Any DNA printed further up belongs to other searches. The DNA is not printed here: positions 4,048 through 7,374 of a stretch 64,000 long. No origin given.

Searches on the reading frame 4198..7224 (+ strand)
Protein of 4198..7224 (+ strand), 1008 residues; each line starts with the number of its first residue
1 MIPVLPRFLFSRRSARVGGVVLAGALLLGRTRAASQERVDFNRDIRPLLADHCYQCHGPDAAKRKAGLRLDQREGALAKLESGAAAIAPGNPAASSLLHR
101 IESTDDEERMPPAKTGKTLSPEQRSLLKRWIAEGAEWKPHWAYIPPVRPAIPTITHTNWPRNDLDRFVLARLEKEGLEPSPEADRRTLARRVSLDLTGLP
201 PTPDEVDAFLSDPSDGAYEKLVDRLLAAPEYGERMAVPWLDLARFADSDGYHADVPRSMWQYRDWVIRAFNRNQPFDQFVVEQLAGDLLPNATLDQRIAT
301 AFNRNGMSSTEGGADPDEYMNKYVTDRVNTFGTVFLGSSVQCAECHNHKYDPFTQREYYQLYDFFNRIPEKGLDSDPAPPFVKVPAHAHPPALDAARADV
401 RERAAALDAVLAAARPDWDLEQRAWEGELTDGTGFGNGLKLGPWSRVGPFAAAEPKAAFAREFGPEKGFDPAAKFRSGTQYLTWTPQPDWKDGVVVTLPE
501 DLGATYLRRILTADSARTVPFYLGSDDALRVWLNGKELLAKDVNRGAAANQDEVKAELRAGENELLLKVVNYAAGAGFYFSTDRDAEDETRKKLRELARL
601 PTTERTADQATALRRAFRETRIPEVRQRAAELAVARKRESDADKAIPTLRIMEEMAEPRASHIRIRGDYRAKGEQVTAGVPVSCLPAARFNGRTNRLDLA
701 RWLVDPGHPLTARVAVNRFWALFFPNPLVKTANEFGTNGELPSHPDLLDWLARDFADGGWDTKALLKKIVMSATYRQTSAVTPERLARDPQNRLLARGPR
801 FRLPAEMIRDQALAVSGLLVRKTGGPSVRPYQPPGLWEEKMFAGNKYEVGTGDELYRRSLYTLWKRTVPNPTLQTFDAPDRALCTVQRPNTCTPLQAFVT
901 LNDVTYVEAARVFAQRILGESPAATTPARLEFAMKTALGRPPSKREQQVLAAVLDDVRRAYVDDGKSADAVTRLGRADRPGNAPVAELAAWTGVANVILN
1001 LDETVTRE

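Call 57: search_protein_families(library=pfam, proteins=[window:4198-7224:+], max_evalue=0.00001)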
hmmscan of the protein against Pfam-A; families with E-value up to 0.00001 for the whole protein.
window:4198-7224:+ (1008 aa): 3 families
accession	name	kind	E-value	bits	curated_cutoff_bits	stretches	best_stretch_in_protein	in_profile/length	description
PF07587.16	PSD1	-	1.4e-96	323.1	28.5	1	695-953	1-243/244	Protein of unknown function (DUF1553)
PF07583.16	PSCyt2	-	1.7e-88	296.5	29.8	1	164-368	2-207/209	Protein of unknown function (DUF1549)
PF07635.16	PSCyt1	-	5.4e-19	69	22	1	53-113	1-58/59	Planctomycete cytochrome C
